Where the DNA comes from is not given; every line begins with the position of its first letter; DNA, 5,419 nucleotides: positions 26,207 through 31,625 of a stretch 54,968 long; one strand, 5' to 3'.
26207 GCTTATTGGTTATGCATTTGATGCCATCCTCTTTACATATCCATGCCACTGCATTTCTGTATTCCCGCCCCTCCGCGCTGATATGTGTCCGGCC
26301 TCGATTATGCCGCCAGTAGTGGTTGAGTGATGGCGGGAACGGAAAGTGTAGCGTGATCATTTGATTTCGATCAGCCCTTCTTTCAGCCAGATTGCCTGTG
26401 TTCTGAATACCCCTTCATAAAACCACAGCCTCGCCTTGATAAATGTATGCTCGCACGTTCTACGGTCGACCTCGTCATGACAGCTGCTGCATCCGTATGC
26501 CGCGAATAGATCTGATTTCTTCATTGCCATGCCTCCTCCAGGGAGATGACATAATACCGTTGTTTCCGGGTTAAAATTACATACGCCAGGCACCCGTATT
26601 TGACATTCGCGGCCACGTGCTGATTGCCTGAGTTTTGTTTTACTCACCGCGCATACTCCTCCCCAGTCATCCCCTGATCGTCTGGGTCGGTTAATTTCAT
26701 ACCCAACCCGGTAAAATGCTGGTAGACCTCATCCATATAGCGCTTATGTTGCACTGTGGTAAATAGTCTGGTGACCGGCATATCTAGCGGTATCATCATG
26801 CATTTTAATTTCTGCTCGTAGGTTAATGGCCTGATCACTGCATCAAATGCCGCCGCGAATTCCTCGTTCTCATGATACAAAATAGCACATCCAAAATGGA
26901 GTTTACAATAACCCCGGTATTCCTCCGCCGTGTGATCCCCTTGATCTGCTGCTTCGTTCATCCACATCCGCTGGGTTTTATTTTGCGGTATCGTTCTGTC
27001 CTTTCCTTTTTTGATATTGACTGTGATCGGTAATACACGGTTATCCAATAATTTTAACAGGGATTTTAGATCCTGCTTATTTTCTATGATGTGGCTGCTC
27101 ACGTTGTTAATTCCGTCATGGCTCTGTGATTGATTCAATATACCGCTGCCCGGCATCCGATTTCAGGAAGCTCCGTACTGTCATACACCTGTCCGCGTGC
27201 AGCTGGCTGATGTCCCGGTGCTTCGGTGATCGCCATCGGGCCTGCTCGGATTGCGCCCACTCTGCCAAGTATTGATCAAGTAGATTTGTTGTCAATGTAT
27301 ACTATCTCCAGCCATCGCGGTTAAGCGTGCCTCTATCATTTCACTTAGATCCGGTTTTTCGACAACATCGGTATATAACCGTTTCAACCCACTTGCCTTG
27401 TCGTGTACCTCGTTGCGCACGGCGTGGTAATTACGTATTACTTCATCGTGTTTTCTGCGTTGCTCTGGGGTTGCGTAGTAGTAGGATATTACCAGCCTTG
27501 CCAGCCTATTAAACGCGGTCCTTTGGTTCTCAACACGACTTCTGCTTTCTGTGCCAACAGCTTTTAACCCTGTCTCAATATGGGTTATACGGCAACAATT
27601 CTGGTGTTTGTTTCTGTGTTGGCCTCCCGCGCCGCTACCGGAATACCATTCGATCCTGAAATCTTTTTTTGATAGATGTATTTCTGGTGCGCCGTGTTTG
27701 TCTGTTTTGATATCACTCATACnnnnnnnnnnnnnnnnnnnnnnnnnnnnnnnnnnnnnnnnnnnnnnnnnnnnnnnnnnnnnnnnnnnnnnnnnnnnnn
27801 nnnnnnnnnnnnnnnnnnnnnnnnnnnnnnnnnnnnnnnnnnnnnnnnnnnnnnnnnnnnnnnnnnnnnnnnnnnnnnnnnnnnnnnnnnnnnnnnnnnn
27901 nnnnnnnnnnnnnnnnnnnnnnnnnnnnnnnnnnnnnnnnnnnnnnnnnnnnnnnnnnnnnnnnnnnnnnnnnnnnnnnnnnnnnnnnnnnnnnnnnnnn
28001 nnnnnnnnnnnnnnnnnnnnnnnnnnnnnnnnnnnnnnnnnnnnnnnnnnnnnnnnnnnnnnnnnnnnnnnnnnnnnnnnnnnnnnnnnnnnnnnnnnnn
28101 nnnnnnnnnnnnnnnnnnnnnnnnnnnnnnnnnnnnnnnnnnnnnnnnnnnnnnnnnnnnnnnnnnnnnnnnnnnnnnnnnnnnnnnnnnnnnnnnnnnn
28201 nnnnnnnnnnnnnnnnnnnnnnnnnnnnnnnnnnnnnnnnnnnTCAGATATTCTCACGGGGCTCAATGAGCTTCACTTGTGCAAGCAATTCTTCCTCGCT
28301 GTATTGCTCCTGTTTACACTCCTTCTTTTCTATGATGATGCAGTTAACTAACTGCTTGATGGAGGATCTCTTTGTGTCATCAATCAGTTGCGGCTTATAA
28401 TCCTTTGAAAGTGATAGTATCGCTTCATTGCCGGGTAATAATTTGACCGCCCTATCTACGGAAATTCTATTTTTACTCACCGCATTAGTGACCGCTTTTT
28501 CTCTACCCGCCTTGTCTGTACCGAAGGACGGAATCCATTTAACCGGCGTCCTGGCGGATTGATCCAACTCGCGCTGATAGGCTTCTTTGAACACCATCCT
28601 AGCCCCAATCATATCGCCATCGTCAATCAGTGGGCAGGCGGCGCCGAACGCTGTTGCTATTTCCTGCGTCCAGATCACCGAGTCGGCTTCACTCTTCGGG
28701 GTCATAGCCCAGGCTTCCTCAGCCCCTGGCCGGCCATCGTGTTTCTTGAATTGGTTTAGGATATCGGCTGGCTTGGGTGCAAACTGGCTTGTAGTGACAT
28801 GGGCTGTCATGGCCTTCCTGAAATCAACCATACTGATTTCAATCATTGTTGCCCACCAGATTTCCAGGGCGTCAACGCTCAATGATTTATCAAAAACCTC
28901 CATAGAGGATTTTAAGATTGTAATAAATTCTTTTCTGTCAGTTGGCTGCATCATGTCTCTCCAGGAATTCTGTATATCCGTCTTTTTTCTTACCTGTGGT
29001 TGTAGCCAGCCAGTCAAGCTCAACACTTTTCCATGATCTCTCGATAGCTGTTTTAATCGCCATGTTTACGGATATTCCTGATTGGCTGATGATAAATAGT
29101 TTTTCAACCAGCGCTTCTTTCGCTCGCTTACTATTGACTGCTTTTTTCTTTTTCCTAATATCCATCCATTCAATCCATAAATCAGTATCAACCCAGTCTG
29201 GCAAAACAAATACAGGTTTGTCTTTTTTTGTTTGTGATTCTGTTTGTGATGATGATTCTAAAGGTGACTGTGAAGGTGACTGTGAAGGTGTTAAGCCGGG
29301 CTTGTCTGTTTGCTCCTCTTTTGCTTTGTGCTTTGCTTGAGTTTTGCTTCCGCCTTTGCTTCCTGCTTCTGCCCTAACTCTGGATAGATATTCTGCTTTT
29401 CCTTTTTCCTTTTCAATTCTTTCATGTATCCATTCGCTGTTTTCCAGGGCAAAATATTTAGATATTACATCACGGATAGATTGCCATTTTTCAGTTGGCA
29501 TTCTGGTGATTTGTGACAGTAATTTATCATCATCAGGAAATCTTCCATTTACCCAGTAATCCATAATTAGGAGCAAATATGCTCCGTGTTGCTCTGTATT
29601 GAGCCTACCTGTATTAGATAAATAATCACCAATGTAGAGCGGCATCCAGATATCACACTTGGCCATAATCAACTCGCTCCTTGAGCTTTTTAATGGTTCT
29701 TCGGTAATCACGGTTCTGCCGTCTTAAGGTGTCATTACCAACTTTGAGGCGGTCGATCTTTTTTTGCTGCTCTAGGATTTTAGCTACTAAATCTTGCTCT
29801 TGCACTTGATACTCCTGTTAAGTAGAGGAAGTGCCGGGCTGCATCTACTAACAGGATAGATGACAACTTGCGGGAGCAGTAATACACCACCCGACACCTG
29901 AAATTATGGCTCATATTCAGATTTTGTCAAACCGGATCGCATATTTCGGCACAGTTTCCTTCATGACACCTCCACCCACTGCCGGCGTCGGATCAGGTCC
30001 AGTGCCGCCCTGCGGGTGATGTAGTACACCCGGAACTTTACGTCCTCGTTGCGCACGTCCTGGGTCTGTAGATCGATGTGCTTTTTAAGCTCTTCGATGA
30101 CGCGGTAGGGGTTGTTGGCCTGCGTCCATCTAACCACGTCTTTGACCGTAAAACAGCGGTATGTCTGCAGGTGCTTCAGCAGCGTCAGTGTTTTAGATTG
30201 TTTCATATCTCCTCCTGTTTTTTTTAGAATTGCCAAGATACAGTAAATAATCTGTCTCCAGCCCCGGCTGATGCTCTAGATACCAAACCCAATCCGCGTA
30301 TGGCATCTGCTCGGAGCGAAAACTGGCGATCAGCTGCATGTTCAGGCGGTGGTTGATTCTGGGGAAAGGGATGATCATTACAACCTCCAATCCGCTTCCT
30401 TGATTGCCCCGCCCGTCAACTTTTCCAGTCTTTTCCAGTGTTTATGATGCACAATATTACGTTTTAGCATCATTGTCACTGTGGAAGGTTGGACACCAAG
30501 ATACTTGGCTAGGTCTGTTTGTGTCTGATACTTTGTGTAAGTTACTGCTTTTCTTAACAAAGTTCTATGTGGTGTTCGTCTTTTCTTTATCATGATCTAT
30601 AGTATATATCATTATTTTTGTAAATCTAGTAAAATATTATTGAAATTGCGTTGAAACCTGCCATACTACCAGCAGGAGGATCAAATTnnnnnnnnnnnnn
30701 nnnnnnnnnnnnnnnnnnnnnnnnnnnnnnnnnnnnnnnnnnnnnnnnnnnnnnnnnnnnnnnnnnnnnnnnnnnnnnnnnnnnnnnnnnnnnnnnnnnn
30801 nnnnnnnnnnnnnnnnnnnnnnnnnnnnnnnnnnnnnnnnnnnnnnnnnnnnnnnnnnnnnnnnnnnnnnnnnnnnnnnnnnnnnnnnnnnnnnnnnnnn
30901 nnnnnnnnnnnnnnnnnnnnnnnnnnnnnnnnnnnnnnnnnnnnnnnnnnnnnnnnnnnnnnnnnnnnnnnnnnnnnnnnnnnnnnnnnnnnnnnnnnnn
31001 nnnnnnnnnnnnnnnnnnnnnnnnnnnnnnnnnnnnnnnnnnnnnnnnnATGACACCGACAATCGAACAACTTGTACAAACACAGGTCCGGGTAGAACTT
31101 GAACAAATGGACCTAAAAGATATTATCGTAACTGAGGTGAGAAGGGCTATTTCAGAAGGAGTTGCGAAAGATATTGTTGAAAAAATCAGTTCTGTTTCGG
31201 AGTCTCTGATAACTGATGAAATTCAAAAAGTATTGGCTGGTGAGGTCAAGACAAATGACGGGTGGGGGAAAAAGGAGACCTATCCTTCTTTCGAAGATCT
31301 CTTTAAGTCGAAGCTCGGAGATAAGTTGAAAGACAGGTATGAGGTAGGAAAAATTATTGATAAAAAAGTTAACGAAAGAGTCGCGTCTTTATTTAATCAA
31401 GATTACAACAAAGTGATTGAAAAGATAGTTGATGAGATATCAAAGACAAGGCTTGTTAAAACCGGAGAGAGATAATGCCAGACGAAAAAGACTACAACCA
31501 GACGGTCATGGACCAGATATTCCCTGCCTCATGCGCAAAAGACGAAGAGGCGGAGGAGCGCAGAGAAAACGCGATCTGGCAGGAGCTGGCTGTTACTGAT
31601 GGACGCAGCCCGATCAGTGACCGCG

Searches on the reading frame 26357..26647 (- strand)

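Call 51: search_protein_families(library=phrogs, proteins=[window:26357-26647:-], max_evalue=0.001)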
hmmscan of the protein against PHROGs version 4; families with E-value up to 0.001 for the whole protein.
window:26357-26647:- (96 aa): 2 families
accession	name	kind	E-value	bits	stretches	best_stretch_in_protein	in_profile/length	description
phrog_131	-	DNA, RNA and nucleotide metabolism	1.4e-36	126.5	1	1-95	29-126/131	HNH endonuclease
phrog_7109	-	unknown function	4.4e-19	69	1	39-93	6-60/62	-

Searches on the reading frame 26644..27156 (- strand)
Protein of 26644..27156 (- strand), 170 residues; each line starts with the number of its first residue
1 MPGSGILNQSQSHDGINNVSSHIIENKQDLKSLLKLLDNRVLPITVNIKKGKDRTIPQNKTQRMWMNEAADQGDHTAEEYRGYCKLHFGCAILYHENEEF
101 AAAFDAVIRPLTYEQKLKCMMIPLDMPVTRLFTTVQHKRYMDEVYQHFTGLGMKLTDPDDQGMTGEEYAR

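Call 51: search_protein_families(library=phrogs, proteins=[window:26644-27156:-], max_evalue=0.001)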
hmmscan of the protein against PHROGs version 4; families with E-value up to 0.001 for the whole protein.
window:26644-27156:- (170 aa): 2 families
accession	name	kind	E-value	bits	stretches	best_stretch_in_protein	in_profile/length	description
phrog_7283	-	DNA, RNA and nucleotide metabolism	6.9e-28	98.6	1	44-159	30-151/156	NinB/ Orf homologous recombination mediator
phrog_72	-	DNA, RNA and nucleotide metabolism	2.1e-07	32.2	1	34-163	31-150/161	NinB/ Orf homologous recombination mediator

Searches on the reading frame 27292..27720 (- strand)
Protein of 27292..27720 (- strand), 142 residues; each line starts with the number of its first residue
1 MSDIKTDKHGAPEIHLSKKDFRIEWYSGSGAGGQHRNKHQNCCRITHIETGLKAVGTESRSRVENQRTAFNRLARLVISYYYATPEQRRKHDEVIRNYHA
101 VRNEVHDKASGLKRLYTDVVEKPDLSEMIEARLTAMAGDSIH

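Call 51: search_protein_families(library=phrogs, proteins=[window:27292-27720:-], max_evalue=0.001)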
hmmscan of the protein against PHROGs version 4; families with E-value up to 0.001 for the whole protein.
window:27292-27720:- (142 aa): 3 families
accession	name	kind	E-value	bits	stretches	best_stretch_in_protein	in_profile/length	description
phrog_19918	-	unknown function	5.8e-14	53.1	1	13-135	212-345/355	-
phrog_20323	-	other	1.4e-12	48.3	1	18-78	4-63/73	RF-1 domain peptide chain release factor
phrog_3122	-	other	6.6e-09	37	1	18-75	29-86/136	RF-1 domain peptide chain release factor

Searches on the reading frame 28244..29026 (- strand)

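Call 51: search_protein_families(library=phrogs, proteins=[window:28244-29026:-], max_evalue=0.001)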
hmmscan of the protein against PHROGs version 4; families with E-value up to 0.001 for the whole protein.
window:28244-29026:- (260 aa): 3 families
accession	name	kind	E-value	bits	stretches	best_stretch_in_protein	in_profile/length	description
phrog_6028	-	unknown function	2.5e-40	139.6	1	25-197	1-177/265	-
phrog_10105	-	unknown function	1.3e-11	45.4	1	26-107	1-84/210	-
phrog_2289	-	DNA, RNA and nucleotide metabolism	7.6e-07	30.5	1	31-111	3-86/116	helicase loader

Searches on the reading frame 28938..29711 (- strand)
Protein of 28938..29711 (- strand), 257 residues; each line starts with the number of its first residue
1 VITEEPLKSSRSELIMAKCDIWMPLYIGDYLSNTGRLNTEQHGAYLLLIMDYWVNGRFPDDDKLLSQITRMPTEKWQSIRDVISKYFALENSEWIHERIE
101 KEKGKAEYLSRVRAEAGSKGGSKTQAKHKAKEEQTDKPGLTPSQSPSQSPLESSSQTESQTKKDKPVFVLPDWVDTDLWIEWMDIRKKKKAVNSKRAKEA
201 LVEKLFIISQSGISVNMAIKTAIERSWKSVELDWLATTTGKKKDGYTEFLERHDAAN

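Call 51: search_protein_families(library=phrogs, proteins=[window:28938-29711:-], max_evalue=0.001)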
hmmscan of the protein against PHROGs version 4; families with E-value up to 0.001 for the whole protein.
window:28938-29711:- (257 aa): 10 families
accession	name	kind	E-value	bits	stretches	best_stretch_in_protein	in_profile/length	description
phrog_6451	-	DNA, RNA and nucleotide metabolism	2.4e-42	146.5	1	22-242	3-245/272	primosomal protein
phrog_3992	-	DNA, RNA and nucleotide metabolism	1.3e-25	91.7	1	22-165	7-131/345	primosomal protein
phrog_21472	-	unknown function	3e-23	83.9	1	22-163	6-150/299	-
phrog_24353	-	unknown function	1.4e-19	71.6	1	19-138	6-117/294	-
phrog_9327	-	DNA, RNA and nucleotide metabolism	2.5e-19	71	1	22-165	6-153/276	primosomal protein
phrog_12767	-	unknown function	9.6e-17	62.4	1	22-159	3-138/324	-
phrog_678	-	DNA, RNA and nucleotide metabolism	2.1e-14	54.9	1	89-243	128-292/346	replication initiation O-like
phrog_4118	-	DNA, RNA and nucleotide metabolism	5.7e-12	46.7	1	27-167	8-153/315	primosomal protein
phrog_16304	-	unknown function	3.4e-07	31.4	1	29-163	12-123/244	-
phrog_18589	-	unknown function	1.6e-06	29.2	1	158-229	23-96/156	-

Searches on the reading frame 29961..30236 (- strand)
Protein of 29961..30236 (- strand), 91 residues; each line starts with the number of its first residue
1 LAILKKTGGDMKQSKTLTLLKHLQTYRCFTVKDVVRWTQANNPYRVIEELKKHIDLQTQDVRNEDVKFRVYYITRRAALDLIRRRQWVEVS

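Call 51: search_protein_families(library=phrogs, proteins=[window:29961-30236:-], max_evalue=0.001)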
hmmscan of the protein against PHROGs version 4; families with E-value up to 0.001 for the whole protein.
window:29961-30236:- (91 aa): 0 families

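Call 53: search_protein_families(library=pfam, proteins=[window:29961-30236:-], max_evalue=0.1)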
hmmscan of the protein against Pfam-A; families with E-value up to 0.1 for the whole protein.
window:29961-30236:- (91 aa): 2 families
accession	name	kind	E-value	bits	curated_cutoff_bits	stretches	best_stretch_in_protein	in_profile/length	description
PF17792.6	ThiD2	-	0.0081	17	23.5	1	38-75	86-123/124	ThiD2 family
PF04542.20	Sigma70_r2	-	0.06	13.6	24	0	65-87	46-70/71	Sigma-70 region 2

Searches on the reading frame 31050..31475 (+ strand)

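Call 52: search_protein_families(library=phrogs, proteins=[window:31050-31475:+], max_evalue=0.001)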
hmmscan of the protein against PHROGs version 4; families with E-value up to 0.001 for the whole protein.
window:31050-31475:+ (141 aa): 2 families
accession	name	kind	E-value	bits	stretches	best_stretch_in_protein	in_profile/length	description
phrog_3517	-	head and packaging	0.0004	20.8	1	10-131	24-130/371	head morphogenesis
phrog_3806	-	unknown function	0.00076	20.9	0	5-127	11-118/166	-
